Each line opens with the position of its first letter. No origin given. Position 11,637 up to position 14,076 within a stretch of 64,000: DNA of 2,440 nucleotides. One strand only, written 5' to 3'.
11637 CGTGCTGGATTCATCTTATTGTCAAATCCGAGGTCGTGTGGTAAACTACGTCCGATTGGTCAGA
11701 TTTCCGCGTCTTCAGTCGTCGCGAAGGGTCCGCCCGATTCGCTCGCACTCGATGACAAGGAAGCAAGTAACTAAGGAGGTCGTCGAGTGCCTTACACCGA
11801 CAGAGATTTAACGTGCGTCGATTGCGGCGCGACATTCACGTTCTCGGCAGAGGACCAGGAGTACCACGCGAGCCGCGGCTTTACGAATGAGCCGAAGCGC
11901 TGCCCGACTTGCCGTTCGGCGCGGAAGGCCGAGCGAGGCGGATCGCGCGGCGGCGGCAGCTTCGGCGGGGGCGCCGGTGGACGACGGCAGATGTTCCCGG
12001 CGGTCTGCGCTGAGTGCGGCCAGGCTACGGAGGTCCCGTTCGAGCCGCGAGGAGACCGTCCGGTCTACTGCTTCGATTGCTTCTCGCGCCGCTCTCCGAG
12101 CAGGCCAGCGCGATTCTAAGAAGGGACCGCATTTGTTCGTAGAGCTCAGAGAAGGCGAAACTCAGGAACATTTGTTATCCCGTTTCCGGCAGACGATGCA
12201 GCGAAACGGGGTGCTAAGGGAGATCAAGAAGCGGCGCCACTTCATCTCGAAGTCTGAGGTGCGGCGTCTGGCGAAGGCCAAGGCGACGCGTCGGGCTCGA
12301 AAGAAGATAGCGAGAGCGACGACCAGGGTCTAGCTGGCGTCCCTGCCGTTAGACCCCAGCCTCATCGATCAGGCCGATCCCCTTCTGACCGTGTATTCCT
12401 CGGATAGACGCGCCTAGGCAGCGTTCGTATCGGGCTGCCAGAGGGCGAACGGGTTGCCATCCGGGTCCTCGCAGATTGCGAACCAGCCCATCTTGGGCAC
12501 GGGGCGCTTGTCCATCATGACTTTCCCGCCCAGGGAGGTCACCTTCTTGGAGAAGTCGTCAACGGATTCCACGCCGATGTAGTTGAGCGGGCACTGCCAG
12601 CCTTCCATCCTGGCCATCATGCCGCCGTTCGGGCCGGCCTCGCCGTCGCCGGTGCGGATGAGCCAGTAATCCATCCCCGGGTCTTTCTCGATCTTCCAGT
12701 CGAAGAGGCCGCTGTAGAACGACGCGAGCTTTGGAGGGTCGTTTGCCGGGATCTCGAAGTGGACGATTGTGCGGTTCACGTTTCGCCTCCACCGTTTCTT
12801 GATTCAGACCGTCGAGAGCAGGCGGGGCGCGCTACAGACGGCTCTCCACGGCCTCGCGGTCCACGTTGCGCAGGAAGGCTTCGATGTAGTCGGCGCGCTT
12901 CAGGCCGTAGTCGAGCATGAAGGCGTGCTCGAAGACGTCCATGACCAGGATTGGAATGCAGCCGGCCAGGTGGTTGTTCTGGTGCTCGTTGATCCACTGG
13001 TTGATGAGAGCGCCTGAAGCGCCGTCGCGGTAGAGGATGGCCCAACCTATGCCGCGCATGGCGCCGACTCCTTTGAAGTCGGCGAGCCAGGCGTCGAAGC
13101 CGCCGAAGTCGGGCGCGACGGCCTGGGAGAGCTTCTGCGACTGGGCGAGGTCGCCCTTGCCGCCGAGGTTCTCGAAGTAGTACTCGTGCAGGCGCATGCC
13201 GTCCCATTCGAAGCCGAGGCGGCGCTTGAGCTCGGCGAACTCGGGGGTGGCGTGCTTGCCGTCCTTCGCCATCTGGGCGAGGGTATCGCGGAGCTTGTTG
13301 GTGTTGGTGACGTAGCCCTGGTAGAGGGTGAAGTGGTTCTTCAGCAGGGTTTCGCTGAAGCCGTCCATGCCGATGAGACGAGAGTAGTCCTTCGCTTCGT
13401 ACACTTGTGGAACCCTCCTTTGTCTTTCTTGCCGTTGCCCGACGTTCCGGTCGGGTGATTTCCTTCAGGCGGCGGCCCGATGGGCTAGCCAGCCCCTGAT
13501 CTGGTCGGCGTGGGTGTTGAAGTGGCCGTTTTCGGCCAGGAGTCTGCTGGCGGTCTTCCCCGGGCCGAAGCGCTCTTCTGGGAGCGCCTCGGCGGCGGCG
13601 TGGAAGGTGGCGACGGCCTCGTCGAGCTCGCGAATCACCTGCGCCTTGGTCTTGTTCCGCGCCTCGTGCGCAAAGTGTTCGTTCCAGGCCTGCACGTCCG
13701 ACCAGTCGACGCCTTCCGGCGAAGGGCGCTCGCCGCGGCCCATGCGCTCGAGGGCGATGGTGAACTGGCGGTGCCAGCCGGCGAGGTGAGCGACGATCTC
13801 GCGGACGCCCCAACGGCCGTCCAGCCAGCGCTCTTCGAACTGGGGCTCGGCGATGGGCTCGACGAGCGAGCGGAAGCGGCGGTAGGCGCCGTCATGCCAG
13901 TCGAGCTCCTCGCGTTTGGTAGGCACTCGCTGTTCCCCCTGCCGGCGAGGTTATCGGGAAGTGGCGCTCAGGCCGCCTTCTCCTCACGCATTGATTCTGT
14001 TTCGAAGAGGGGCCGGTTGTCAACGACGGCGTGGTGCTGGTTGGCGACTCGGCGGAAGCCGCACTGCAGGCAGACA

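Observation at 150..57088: Six of about eleven frame-breaking indels sit on one 7-mer, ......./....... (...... plus one base)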

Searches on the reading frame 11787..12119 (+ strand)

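Call 29: search_protein_families(library=pfam, proteins=[window:11787-12119:+], max_evalue=0.000001)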
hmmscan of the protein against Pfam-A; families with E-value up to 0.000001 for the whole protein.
window:11787-12119:+ (110 aa): 2 families
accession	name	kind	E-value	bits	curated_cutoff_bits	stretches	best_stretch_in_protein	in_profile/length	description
PF13451.12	zf_Tbcl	-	9.3e-20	70.8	24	1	5-50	2-47/48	Probable treble clef domain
PF23477.1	zf_Tbcl_2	-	4.5e-19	68.3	27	1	67-102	1-36/37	Probable treble clef zinc finger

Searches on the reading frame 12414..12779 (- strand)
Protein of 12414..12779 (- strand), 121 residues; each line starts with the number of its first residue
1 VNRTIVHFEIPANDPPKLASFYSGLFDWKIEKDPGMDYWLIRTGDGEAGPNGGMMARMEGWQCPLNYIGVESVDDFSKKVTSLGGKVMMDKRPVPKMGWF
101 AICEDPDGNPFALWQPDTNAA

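Call 29: search_protein_families(library=pfam, proteins=[window:12414-12779:-], max_evalue=0.000001)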
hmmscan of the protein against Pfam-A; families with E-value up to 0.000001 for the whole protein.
window:12414-12779:- (121 aa): 1 family
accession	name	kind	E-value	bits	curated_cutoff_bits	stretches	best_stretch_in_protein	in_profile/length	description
PF00903.31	Glyoxalase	-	5.7e-09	36.9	20.6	1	5-112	2-120/121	Glyoxalase/Bleomycin resistance protein/Dioxygenase superfamily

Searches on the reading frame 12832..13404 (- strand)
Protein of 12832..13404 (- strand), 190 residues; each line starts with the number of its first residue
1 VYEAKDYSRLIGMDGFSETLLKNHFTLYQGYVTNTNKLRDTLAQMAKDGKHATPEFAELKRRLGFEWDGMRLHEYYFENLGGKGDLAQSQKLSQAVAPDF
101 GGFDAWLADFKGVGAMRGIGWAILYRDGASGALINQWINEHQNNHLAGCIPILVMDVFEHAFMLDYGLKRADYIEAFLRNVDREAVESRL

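Call 30: search_protein_families(library=pfam, proteins=[window:12832-13404:-], max_evalue=0.000001)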
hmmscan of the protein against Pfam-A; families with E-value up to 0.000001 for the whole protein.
window:12832-13404:- (190 aa): 1 family
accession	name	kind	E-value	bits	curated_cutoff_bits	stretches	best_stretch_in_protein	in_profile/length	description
PF02777.23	Sod_Fe_C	-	6.1e-23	81.3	20.9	1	89-189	2-102/102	Iron/manganese superoxide dismutases, C-terminal domain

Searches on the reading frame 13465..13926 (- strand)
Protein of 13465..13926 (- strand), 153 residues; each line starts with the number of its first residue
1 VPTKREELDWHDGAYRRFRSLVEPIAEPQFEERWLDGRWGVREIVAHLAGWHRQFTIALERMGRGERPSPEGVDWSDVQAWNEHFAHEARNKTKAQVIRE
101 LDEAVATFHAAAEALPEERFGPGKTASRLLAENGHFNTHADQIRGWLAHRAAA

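Call 30: search_protein_families(library=pfam, proteins=[window:13465-13926:-], max_evalue=0.000001)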
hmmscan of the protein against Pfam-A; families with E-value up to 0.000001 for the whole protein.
window:13465-13926:- (153 aa): 3 families
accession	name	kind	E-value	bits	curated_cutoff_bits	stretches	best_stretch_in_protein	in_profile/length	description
PF11716.13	MDMPI_N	-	4.7e-09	37.5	24.2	1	15-119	5-107/140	Mycothiol maleylpyruvate isomerase N-terminal domain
PF08020.16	DUF1706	-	5.6e-09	36.6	24.2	1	10-119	13-127/166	Protein of unknown function (DUF1706)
PF12867.12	DinB_2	-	7.7e-09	36.5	24.8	1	13-149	4-120/128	DinB superfamily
